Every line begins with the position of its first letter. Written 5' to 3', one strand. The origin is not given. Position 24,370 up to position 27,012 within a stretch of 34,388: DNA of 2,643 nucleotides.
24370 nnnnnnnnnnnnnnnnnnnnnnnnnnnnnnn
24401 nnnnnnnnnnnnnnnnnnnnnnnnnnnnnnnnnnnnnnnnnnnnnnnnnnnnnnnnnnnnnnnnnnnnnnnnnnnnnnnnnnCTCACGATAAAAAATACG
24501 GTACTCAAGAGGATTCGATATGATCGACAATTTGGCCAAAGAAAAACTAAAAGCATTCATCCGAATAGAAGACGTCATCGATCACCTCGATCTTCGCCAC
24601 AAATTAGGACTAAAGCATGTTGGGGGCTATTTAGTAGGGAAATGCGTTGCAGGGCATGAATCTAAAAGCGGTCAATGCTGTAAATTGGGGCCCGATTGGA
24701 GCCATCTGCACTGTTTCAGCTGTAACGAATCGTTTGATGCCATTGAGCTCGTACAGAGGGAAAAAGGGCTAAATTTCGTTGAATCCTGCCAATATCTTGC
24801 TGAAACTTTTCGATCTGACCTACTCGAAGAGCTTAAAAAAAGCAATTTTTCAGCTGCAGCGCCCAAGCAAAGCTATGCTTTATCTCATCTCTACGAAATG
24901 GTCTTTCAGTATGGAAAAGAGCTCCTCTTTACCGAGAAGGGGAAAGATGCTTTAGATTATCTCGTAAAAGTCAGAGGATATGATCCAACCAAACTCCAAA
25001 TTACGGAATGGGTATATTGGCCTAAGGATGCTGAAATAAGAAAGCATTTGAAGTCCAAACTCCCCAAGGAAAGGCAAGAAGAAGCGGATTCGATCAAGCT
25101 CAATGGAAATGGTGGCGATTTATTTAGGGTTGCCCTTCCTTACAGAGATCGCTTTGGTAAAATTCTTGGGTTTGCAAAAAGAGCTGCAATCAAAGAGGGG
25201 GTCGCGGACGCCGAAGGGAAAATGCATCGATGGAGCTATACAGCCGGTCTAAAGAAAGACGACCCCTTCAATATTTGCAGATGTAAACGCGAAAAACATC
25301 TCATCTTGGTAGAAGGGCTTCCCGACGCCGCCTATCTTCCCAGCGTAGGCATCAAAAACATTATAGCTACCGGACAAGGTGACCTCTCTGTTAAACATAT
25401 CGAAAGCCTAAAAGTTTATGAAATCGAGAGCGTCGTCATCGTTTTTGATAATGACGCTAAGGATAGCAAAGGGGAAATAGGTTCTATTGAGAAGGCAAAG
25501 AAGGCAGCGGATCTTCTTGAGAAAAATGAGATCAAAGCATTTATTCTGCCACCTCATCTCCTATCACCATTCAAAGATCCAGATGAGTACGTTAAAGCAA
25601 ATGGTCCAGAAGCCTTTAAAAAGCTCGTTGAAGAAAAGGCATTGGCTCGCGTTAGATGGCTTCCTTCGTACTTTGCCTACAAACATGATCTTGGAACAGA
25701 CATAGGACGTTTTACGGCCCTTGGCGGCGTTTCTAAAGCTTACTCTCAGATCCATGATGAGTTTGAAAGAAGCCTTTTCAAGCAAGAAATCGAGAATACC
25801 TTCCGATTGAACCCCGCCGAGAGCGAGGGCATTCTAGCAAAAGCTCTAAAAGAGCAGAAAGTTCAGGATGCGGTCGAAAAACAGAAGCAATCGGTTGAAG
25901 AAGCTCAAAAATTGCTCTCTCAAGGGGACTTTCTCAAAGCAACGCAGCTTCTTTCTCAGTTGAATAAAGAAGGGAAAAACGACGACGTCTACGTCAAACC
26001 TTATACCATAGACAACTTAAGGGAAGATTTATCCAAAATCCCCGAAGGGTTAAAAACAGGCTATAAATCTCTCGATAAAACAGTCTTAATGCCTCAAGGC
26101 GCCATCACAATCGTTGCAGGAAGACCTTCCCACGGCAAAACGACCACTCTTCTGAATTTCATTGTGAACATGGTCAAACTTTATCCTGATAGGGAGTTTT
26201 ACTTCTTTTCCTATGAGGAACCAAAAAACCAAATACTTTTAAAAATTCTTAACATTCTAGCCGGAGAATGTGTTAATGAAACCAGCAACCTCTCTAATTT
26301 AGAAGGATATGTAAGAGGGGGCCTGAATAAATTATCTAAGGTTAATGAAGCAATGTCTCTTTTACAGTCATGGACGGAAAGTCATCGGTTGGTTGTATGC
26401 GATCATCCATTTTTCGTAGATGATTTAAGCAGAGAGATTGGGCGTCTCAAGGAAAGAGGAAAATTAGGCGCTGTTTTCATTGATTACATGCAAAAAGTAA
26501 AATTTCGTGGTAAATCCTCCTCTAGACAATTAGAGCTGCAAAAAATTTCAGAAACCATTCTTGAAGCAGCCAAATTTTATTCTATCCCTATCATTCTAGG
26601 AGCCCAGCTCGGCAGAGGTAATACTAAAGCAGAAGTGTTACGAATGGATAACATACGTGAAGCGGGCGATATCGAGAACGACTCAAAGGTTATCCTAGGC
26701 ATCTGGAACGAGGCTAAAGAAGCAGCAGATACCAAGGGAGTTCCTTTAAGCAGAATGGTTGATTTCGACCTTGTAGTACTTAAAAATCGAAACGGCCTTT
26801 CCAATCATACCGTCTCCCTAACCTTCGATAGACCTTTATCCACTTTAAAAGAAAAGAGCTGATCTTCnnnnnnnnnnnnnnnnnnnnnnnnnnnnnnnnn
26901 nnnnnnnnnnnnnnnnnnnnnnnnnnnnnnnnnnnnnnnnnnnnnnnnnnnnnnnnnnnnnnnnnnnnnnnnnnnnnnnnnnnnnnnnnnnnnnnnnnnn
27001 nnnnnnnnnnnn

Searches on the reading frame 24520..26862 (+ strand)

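Call 16: search_protein_families(library=pfam, proteins=[window:24520-26862:+], max_evalue=0.01)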
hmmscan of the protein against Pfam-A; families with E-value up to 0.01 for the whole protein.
window:24520-26862:+ (780 aa): 6 families
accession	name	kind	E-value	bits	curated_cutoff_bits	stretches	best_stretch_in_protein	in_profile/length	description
PF03796.21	DnaB_C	-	8.9e-34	117.5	27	1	510-774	1-251/255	DnaB-like helicase C terminal domain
PF01807.25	Zn_ribbon_DnaG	-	2.2e-07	31.1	24.9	1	8-100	7-92/98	CHC2 zinc finger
PF13362.12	Toprim_3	-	1.9e-06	28.7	27.2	1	261-363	2-94/95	Toprim domain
PF13662.12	Toprim_4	-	4.2e-06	27.3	25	1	260-320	2-65/85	Toprim domain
PF06745.19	ATPase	-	0.00057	19.8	26.6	1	512-573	2-64/231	KaiC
PF08275.17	DNAG_N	-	0.0013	19.3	26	1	133-224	3-99/128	DNA primase catalytic core, N-terminal domain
